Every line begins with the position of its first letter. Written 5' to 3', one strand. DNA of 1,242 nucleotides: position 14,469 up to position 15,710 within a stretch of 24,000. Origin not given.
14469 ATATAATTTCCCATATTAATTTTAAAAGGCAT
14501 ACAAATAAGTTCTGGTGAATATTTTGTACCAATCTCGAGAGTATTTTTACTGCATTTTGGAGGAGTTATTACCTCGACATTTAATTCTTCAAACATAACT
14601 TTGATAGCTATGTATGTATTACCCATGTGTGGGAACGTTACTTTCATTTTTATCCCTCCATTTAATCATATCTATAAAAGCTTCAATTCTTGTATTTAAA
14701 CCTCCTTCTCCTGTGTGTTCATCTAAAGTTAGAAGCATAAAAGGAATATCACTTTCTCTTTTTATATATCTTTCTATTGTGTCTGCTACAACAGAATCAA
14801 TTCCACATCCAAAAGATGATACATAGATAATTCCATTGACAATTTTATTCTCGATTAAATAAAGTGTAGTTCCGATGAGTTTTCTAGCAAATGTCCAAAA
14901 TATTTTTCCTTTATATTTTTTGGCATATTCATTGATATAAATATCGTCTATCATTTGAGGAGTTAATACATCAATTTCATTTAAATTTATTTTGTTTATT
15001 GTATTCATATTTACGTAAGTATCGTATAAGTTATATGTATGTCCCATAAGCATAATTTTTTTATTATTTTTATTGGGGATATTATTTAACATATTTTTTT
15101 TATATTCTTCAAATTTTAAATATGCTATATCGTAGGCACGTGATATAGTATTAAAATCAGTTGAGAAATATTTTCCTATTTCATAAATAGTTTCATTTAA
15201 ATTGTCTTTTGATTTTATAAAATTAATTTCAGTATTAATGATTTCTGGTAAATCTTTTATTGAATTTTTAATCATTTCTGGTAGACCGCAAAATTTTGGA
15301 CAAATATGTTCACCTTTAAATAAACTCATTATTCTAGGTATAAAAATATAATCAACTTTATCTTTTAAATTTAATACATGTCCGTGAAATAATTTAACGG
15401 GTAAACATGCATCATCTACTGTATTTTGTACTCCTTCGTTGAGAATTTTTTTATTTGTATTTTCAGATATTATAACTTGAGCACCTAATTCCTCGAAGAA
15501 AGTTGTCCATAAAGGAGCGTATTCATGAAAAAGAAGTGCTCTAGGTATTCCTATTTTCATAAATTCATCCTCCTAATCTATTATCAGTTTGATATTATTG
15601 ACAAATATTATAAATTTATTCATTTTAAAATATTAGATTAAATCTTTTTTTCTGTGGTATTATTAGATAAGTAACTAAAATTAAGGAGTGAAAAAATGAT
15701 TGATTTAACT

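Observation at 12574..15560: Split HgdC-type activase plus two paralogous Cys-rich DUF2229-like subunits: an ATP-driven electron-injection module with no assignable substrate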

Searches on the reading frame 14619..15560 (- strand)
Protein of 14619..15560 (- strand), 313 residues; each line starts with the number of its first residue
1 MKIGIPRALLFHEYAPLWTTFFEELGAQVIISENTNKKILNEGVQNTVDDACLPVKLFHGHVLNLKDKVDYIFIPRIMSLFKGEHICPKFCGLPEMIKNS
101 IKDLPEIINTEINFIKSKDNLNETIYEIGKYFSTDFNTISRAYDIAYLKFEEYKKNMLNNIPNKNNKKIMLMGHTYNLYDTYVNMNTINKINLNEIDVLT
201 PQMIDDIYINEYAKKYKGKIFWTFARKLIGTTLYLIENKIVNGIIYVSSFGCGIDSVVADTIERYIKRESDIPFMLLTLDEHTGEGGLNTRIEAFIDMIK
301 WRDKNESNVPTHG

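Call 3: search_protein_families(library=pfam, proteins=[window:14619-15560:-], max_evalue=0.01)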
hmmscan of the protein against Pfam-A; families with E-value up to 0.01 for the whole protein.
window:14619-15560:- (313 aa): 2 families
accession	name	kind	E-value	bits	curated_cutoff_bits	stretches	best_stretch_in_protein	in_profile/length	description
PF09989.15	DUF2229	-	2.1e-57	194.7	29.4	1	2-204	1-218/218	CoA enzyme activase uncharacterised domain (DUF2229)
PF06050.19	HGD-D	-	6.2e-09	36.3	28.4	1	204-299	245-342/342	2-hydroxyglutaryl-CoA dehydratase, D-component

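Call 5: search_protein_families(library=ncbifam, proteins=[window:14619-15560:-], max_evalue=0.001)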
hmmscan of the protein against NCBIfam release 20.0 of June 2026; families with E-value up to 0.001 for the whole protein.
window:14619-15560:- (313 aa): 2 families
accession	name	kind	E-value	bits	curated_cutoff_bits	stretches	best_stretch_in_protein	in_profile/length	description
NF040772.1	double_cubane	equivalog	3.4e-05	23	350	1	234-299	307-372/372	double-cubane-cluster-containing anaerobic reductase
TIGR03286.1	methan_mark_15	hypoth_equivalog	3.5e-05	23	455.75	1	229-302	60-134/404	methanogenesis marker 15 protein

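Call 8: search_solved_structures(query=window:14619-15560:-, max_evalue=10)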
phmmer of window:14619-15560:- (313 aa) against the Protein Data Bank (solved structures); distinct sequences matched with E-value up to 10: 2.
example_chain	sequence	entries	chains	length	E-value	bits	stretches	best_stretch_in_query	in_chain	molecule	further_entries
7yyl_C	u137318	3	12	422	0.014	18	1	233-300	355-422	Dehydratase family protein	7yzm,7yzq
6eno_A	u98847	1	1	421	0.062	15.9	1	233-299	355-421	Dehydratase family protein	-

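Call 14: find_homologous_proteins(query=window:14619-15560:-, max_evalue=0.001)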
Query window:14619-15560:- (313 aa): 4685 proteins with E <= 0.001 among 6025 candidates; the best 120 are listed.
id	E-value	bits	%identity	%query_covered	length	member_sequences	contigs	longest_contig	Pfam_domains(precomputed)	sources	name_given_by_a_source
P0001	1.5e-208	709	100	100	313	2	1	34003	PF06050.20,PF09989.16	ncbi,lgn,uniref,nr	ncbi:acyl-CoA dehydratase activase-related protein [Tepidibacter thalassicus]|uniref:Predicted nucle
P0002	9.6e-155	533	72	100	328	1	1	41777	PF06050.20,PF09989.16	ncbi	-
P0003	2.2e-153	528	72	100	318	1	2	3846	PF06050.20,PF09989.16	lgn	-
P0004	3.2e-150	518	71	100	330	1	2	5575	PF06050.20,PF09989.16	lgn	-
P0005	1.3e-140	486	65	99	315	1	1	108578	PF06050.20,PF09989.16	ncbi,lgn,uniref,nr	ncbi:acyl-CoA dehydratase activase-related protein [Marinisporobacter balticus]|uniref:Putative nucl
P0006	2.8e-140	485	64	99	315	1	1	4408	PF06050.20,PF09989.16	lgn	-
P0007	7.4e-137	474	66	100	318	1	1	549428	PF06050.20,PF09989.16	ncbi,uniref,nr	ncbi:acyl-CoA dehydratase activase-related protein [Alkalithermobacter paradoxus]|uniref:2-hydroxygl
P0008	7.0e-133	461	61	100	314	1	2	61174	PF06050.20,PF09989.16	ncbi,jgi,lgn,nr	ncbi:MAG: acyl-CoA dehydratase activase-related protein [Marinisporobacter sp.]|jgi:predicted nucleo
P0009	1.3e-131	457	61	100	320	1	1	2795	PF06050.20,PF09989.16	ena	-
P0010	1.9e-131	456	61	100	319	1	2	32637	PF06050.20,PF09989.16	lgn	-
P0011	2.1e-131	456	60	100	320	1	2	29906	PF06050.20,PF09989.16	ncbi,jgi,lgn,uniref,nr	ncbi:MAG: acyl-CoA dehydratase activase-related protein [Anaeromicrobium sp.]|jgi:predicted nucleoti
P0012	2.8e-131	456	63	100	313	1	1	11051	PF06050.20,PF09989.16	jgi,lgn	jgi:predicted nucleotide-binding protein (sugar kinase/HSP70/actin superfamily)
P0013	6.3e-131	454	62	100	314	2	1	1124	PF06050.20,PF09989.16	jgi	jgi:predicted nucleotide-binding protein (sugar kinase/HSP70/actin superfamily)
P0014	9.7e-131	454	60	100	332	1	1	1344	PF06050.20,PF09989.16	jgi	jgi:predicted nucleotide-binding protein (sugar kinase/HSP70/actin superfamily)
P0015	1.0e-130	454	61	100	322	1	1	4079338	PF06050.20,PF09989.16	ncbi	ncbi:acyl-CoA dehydratase activase-related protein [Clostridiaceae bacterium 35-E11]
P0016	4.0e-130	452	61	100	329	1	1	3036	PF06050.20,PF09989.16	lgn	-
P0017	1.4e-129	450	59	100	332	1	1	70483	PF06050.20,PF09989.16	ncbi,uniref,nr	ncbi:acyl-CoA dehydratase activase-related protein [Anaeromicrobium sediminis]|uniref:DUF2229 domain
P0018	1.1e-128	447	58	100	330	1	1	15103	PF06050.20,PF09989.16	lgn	-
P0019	7.7e-127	441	57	100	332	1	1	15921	PF06050.20,PF09989.16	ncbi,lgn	ncbi:MAG: acyl-CoA dehydratase activase-related protein [Bacillota bacterium]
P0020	9.3e-127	441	58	100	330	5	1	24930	PF06050.20,PF09989.16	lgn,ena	-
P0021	9.6e-127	441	60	100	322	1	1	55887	PF06050.20,PF09989.16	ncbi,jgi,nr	ncbi:MAG: hypothetical protein K0Q49_271 [Haloplasmataceae bacterium]|jgi:predicted nucleotide-bindi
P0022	9.7e-127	441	61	100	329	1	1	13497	PF06050.20,PF09989.16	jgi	-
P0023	1.3e-126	440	59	100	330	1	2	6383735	PF06050.20,PF09989.16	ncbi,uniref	ncbi:acyl-CoA dehydratase activase-related protein [Wukongibacter baidiensis]|uniref:acyl-CoA dehydr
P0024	2.7e-126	439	59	100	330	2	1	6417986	PF06050.20,PF09989.16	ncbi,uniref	ncbi:acyl-CoA dehydratase activase-related protein [Wukongibacter sp. M2B1]|uniref:acyl-CoA dehydrat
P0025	9.5e-126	437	59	100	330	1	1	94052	PF06050.20,PF09989.16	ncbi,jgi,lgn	-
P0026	1.4e-125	437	60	100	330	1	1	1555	PF06050.20,PF09989.16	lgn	-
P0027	1.1e-124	434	59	100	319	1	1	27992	PF06050.20,PF09989.16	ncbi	-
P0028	6.1e-124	432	59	100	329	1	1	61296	PF06050.20,PF09989.16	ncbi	-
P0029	6.5e-124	431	58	100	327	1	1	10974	PF06050.20,PF09989.16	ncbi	-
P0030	4.5e-123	429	59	100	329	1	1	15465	PF06050.20,PF09989.16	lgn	-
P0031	2.4e-122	426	60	100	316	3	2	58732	PF06050.20,PF09989.16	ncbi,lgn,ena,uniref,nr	ncbi:acyl-CoA dehydratase activase-related protein [uncultured Clostridium sp.]|uniref:acyl-CoA dehy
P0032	7.0e-122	425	57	100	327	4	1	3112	PF06050.20,PF09989.16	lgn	-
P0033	9.8e-122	424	61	97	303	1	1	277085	PF06050.20,PF09989.16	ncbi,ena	-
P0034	4.1e-121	422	57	100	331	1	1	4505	PF06050.20,PF09989.16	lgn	-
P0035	4.2e-121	422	59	100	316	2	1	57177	PF06050.20,PF09989.16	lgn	-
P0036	1.6e-120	420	55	100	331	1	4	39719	PF06050.20,PF09989.16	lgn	-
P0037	1.8e-120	420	55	100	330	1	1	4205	PF06050.20,PF09989.16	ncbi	-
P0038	2.1e-120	420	56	100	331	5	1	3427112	PF06050.20,PF09989.16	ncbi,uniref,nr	ncbi:acyl-CoA dehydratase activase-related protein [Alkaliphilus sp. B6464]|uniref:acyl-CoA dehydrat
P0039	5.5e-120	419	54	100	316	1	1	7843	PF06050.20,PF09989.16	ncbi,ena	-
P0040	1.0e-119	418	54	100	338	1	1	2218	PF06050.20,PF09989.16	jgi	jgi:predicted nucleotide-binding protein (sugar kinase/HSP70/actin superfamily)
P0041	2.0e-119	417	56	100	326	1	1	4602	PF06050.20,PF09989.16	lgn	-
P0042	3.3e-119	416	53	100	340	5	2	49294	PF06050.20,PF09989.16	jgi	-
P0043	5.0e-119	415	56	100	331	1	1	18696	PF06050.20,PF09989.16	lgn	-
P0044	6.7e-119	415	56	100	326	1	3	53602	PF06050.20,PF09989.16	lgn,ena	-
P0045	8.6e-119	415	56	100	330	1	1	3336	PF06050.20,PF09989.16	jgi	-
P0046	1.1e-118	414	54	100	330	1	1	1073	PF06050.20,PF09989.16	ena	-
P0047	1.4e-118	414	57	100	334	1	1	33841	PF06050.20,PF09989.16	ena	-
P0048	1.4e-118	414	56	100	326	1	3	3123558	PF06050.20,PF09989.16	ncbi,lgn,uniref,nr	ncbi:acyl-CoA dehydratase activase-related protein [Alkaliphilus oremlandii]|uniref:DUF2229 domain-c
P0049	4.5e-118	412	55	100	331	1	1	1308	PF06050.20,PF09989.16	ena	-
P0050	5.6e-118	412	56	100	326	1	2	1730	PF06050.20,PF09989.16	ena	-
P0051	5.7e-118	412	55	100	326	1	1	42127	PF06050.20,PF09989.16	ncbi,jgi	ncbi:MAG: acyl-CoA dehydratase activase-related protein [Bacillota bacterium]|jgi:predicted nucleoti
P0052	1.3e-117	411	57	100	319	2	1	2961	PF06050.20,PF09989.16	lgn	-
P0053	1.3e-117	411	58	100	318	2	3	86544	PF06050.20,PF09989.16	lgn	-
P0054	2.2e-117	410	57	100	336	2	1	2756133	PF06050.20,PF09989.16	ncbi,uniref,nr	ncbi:2-hydroxyacyl-CoA dehydratase [Crassaminicella indica]|uniref:2-hydroxyacyl-CoA dehydratase n=2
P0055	3.2e-117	409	59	100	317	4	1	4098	PF06050.20,PF09989.16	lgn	-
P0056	3.9e-117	409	55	100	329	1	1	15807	PF06050.20,PF09989.16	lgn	-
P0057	4.2e-117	409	55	100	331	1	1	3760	PF06050.20,PF09989.16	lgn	-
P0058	1.5e-116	407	54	100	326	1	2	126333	PF06050.20,PF09989.16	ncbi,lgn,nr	ncbi:MAG: 2-hydroxyacyl-CoA dehydratase [Clostridiaceae bacterium]|nr:2-hydroxyacyl-CoA dehydratase 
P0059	2.2e-116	407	57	100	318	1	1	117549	PF06050.20,PF09989.16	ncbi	-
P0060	6.7e-116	405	53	100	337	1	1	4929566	PF06050.20,PF09989.16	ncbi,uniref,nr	ncbi:conserved hypothetical protein [Alkaliphilus metalliredigens QYMF]|uniref:DUF2229 domain-contai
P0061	7.9e-116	405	54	100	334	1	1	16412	PF06050.20,PF09989.16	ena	-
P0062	1.0e-115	405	57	97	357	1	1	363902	PF06050.20,PF09989.16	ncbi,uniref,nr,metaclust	ncbi:acyl-CoA dehydratase activase-related protein [Haloplasma contractile]|uniref:CoA enzyme activa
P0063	1.4e-115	404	55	100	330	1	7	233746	PF06050.20,PF09989.16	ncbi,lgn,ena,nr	ncbi:MAG: acyl-CoA dehydratase activase-related protein [Clostridia bacterium]|nr:acyl-CoA dehydrata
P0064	1.8e-115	404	53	100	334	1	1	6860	PF06050.20,PF09989.16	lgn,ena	-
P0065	1.9e-115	404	53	100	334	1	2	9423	PF06050.20,PF09989.16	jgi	-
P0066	2.0e-115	404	54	100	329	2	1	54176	PF06050.20,PF09989.16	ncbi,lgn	-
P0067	2.4e-115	403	56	100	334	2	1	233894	PF06050.20,PF09989.16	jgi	jgi:predicted nucleotide-binding protein (sugar kinase/HSP70/actin superfamily)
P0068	4.0e-115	403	56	100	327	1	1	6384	PF06050.20,PF09989.16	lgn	-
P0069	6.8e-115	402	54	100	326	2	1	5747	PF06050.20,PF09989.16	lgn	-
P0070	7.7e-115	402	54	100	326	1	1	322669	PF06050.20,PF09989.16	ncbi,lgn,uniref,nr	ncbi:Predicted nucleotide-binding protein, sugar kinase/HSP70/actin superfamily [Anaerovirgula multi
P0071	8.1e-115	402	56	100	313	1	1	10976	PF06050.20,PF09989.16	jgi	jgi:predicted nucleotide-binding protein (sugar kinase/HSP70/actin superfamily)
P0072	9.4e-115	401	53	100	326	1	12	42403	PF06050.20,PF09989.16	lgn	-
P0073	2.6e-114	400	54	100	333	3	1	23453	PF06050.20,PF09989.16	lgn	-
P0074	3.0e-114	400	54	100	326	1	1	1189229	PF06050.20,PF09989.16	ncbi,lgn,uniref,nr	ncbi:acyl-CoA dehydratase activase-related protein [Natronincola ferrireducens]|uniref:Predicted nuc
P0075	3.2e-114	400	54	100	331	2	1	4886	PF06050.20,PF09989.16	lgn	-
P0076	4.2e-114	399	55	100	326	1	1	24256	PF06050.20,PF09989.16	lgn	-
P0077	5.1e-114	399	53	100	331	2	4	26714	PF06050.20,PF09989.16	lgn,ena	-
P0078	8.7e-114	398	54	100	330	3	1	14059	PF06050.20,PF09989.16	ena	-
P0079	1.2e-113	398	54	100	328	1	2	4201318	PF06050.20,PF09989.16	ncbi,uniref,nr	ncbi:putative protein DUF2229 [Clostridium aceticum]|uniref:Uncharacterized protein n=1 Tax=Clostrid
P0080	1.2e-113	398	56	100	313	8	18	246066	PF06050.20,PF09989.16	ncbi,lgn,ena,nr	ncbi:MAG: acyl-CoA dehydratase activase-related protein [Zhaonellaceae bacterium]|nr:hypothetical pr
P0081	2.3e-113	397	52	100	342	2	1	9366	PF06050.20,PF09989.16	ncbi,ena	-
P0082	2.5e-113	397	56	100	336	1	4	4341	PF06050.20,PF09989.16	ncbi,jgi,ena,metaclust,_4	metaclust:\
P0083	2.6e-113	397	53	100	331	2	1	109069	PF06050.20,PF09989.16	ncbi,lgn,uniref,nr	ncbi:acyl-CoA dehydratase activase-related protein [Alkaliphilus hydrothermalis]|uniref:Nucleotide-b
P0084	3.3e-113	396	57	100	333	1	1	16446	PF06050.20,PF09989.16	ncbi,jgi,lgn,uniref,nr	ncbi:acyl-CoA dehydratase activase-related protein [Paramaledivibacter caminithermalis]|jgi:predicte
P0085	4.5e-113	396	57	100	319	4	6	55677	PF06050.20,PF09989.16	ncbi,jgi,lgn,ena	jgi:predicted nucleotide-binding protein (sugar kinase/HSP70/actin superfamily)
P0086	5.1e-113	396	52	100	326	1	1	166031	PF06050.20,PF09989.16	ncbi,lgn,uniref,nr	ncbi:Predicted nucleotide-binding protein, sugar kinase/HSP70/actin superfamily [Natronincola peptid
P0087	5.2e-113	396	53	100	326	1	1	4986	PF06050.20,PF09989.16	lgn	-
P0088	6.3e-113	395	54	100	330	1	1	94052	PF06050.20,PF09989.16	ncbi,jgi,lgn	-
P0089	9.8e-113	395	55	100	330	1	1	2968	PF06050.20,PF09989.16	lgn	-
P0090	1.6e-112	394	53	100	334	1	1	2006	PF06050.20,PF09989.16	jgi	jgi:predicted nucleotide-binding protein (sugar kinase/HSP70/actin superfamily)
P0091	1.9e-112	394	53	100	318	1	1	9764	PF06050.20,PF09989.16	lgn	-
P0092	2.0e-112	394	52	100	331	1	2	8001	PF06050.20,PF09989.16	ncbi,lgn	-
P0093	2.1e-112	394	53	100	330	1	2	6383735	PF06050.20,PF09989.16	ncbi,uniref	ncbi:acyl-CoA dehydratase activase-related protein [Wukongibacter baidiensis]|uniref:acyl-CoA dehydr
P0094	3.0e-112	393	52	100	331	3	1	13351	PF09989.16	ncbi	ncbi:MAG: acyl-CoA dehydratase activase-related protein [Thermotaleaceae bacterium]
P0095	4.9e-112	392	54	100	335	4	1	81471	PF09989.16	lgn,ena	-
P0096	5.5e-112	392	54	100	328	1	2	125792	PF06050.20,PF09989.16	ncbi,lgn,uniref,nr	ncbi:acyl-CoA dehydratase activase-related protein [Alkaliphilus peptidifermentans]|uniref:Predicted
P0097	5.7e-112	392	53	100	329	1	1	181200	PF06050.20,PF09989.16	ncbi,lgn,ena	-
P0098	6.7e-112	392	56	100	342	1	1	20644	PF06050.20,PF09989.16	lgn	-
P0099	7.3e-112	392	53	100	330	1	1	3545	PF06050.20,PF09989.16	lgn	-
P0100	8.0e-112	392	53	100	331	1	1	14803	PF06050.20,PF09989.16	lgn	-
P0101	8.4e-112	392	53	100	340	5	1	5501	PF06050.20,PF09989.16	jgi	-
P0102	9.4e-112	392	52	100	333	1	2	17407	PF06050.20,PF09989.16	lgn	-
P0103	1.1e-111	391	56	100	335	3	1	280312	PF06050.20,PF09989.16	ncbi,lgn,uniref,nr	ncbi:acyl-CoA dehydratase activase-related protein [Maledivibacter halophilus]|uniref:Predicted nucl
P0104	1.1e-111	391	52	100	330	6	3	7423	PF06050.20,PF09989.16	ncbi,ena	-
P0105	1.4e-111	391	54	100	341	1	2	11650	PF06050.20,PF09989.16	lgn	-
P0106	1.5e-111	391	53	100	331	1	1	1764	PF06050.20,PF09989.16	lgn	-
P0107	1.7e-111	391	52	100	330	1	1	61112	PF06050.20,PF09989.16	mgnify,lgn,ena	mgnify:CR=1 FL=1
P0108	1.7e-111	391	53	100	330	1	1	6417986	PF06050.20,PF09989.16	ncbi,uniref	ncbi:acyl-CoA dehydratase activase-related protein [Wukongibacter sp. M2B1]|uniref:acyl-CoA dehydrat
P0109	2.0e-111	390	52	100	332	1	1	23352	PF06050.20,PF09989.16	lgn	-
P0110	2.2e-111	390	52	100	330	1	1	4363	PF06050.20,PF09989.16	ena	-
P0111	2.3e-111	390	54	100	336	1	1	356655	PF06050.20,PF09989.16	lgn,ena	-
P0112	2.3e-111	390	53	100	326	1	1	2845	PF06050.20,PF09989.16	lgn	-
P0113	2.3e-111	390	52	100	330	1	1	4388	PF06050.20,PF09989.16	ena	-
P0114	2.7e-111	390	54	100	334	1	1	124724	PF06050.20,PF09989.16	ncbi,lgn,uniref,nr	ncbi:acyl-CoA dehydratase activase-related protein [Marinisporobacter balticus]|uniref:Putative nucl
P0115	3.0e-111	390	51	100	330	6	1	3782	PF09989.16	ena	-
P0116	4.2e-111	389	53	100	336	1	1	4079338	PF06050.20,PF09989.16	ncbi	ncbi:acyl-CoA dehydratase activase-related protein [Clostridiaceae bacterium 35-E11]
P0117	4.2e-111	389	55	100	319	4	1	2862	PF06050.20,PF09989.16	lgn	-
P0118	4.9e-111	389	52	100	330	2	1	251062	PF06050.20,PF09989.16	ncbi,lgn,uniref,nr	ncbi:acyl-CoA dehydratase activase-related protein [Alkaliphilus transvaalensis]|uniref:acyl-CoA deh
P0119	6.5e-111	389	54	100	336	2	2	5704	PF06050.20,PF09989.16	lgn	-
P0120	6.6e-111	389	53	100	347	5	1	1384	PF06050.20,PF09989.16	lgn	-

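Call 15: find_encoding_contigs(protein=window:14619-15560:-, flank=10000, max_places=6)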
Protein window:14619-15560:- (313 aa): 2 contigs read that carry it; 1 place shown.
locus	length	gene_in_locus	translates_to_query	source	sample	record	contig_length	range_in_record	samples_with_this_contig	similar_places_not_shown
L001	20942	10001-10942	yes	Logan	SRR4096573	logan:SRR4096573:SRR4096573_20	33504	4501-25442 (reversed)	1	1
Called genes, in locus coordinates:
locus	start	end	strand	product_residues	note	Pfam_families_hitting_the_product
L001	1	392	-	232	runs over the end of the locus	PF00590:TP_methylase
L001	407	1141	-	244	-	PF01061:ABC2_membrane, PF12698:ABC2_membrane_3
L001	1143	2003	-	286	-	PF00005:ABC_tran, PF13304:AAA_21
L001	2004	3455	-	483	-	PF01497:Peripla_BP_2, PF00395:SLH (faint)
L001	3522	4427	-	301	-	PF06180:CbiK, PF01903:CbiX (faint)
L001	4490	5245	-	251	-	PF13476:AAA_23 (weak), PF02463:SMC_N (weak), PF00005:ABC_tran, PF13173:AAA_14 (faint)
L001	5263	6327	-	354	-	PF01032:FecCD, PF00950:ABC-3 (weak)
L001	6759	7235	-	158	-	PF17805:AsnC_trans_reg2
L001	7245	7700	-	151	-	PF13404:HTH_AsnC-type (weak), PF22451:NirdL-like_HTH, PF17805:AsnC_trans_reg2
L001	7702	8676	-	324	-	PF04055:Radical_SAM, PF13353:Fer4_12, PF13186:SPASM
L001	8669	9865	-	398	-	PF13353:Fer4_12, PF04055:Radical_SAM, PF13186:SPASM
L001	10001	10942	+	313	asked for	PF09989:DUF2229, PF06050:HGD-D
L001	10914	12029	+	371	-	PF09989:DUF2229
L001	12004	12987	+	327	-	PF01869:BcrAD_BadFG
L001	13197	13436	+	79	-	-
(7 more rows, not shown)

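Call 17: find_related_loci(query=window:14619-15560:-, collection=genome_contigs, flank=10000)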
Query window:14619-15560:- (313 aa) in genome_contigs; peptide patterns used: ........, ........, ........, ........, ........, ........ (x = any residue, [..] = any of these).
247 stretches matched a pattern; 91 encode a relative of the query (tblastn E <= 1e-3); the best 80 are kept; 80 distinct loci.
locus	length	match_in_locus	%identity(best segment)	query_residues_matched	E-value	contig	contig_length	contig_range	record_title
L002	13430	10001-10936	89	2-313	0e+0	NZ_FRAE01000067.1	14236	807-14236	Tepidibacter formicigenes DSM 15518, whole genome shotgun sequence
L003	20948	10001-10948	66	1-313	4e-142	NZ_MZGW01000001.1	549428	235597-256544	Alkalithermobacter paradoxus strain DSM 7309 CLOTH_contig000001, whole genome shotgun sequence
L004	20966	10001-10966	60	1-313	8e-133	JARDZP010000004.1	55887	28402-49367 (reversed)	MAG: Haloplasmataceae bacterium isolate L_E1_T20_COA1_bin.182 scaffold_453, whole genome shotgun sequence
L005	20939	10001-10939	61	2-313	1e-127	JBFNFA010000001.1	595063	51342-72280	MAG: Clostridiaceae bacterium isolate AA2 NODE_2_length_595063_cov_194.861429, whole genome shotgun sequence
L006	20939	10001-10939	59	2-313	2e-126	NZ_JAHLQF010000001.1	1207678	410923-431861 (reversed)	Clostridium mobile strain MSJ-11 M-11_ctg001, whole genome shotgun sequence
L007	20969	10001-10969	55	2-313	1e-123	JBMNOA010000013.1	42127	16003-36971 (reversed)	MAG: Bacillota bacterium isolate SBF912SR1HQ0022 scaffold_2461_c1, whole genome shotgun sequence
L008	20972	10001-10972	54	1-313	2e-122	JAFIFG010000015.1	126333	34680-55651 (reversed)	MAG: Clostridiaceae bacterium isolate coassembly_bin.26 k141_117742, whole genome shotgun sequence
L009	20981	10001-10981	54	1-313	2e-122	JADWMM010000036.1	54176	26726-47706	MAG: Alkaliphilus sp. NP8 41_S2_L001_R1_001_(paired)_contig_136, whole genome shotgun sequence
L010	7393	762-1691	58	1-313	8e-122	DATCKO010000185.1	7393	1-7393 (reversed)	MAG TPA_asm: Haloplasmataceae bacterium isolate SMAG_U7098 k141_229020, whole genome shotgun sequence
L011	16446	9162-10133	57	1-312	3e-120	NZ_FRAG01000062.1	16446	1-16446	Paramaledivibacter caminithermalis DSM 15212, whole genome shotgun sequence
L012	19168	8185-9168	59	1-313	1e-133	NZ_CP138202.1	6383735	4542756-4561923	Wukongibacter baidiensis strain DY30321 chromosome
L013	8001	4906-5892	52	1-313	4e-119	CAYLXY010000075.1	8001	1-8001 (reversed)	MAG TPA_asm: uncultured Clostridiaceae bacterium isolate binchicken_co157_213 genome assembly, contig: NODE_22224_length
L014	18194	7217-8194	51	1-313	1e-114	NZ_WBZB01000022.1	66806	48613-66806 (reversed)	Alkaliphilus serpentinus strain LacT Alk_LacT_GGACCC_MERGED.PERFECT_contig_22, whole genome shotgun sequence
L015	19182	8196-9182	53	2-313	7e-115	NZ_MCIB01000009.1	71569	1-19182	Thermohalobacter berrensis strain CTT3 contig_17, whole genome shotgun sequence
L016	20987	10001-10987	53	2-313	3e-114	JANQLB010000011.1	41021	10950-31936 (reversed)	MAG: Tissierellales bacterium isolate PL25a_bin.35 k99_2336880, whole genome shotgun sequence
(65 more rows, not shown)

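Call 22: search_protein_representatives(protein=window:14619-15560:-)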
Query: 313 residues. Proteins with E-value up to 0.001 (for the whole library): 2901; up to 1e-10: 1648; up to 1e-30: 525. The best 150 are listed.
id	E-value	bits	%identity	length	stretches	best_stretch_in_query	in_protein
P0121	4.2e-103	361.4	72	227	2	177-313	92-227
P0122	6.8e-101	354.2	52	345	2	2-160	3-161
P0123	6.5e-99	347.7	51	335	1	1-313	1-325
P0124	1.0e-98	347.0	51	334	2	150-313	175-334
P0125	3.6e-88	312.4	48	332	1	1-311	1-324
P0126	2.1e-87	309.8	47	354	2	3-158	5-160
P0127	2.5e-86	306.3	47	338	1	3-313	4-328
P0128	3.4e-85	302.6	48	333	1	1-313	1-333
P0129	3.9e-85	302.4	45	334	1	1-313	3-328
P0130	1.2e-83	297.6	45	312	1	3-300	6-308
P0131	2.5e-82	293.2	46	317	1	3-307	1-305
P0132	1.2e-81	291.0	44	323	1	3-313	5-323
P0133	5.9e-81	288.7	45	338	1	1-313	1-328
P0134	5.0e-79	282.4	45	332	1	1-306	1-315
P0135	3.5e-78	279.6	45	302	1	1-309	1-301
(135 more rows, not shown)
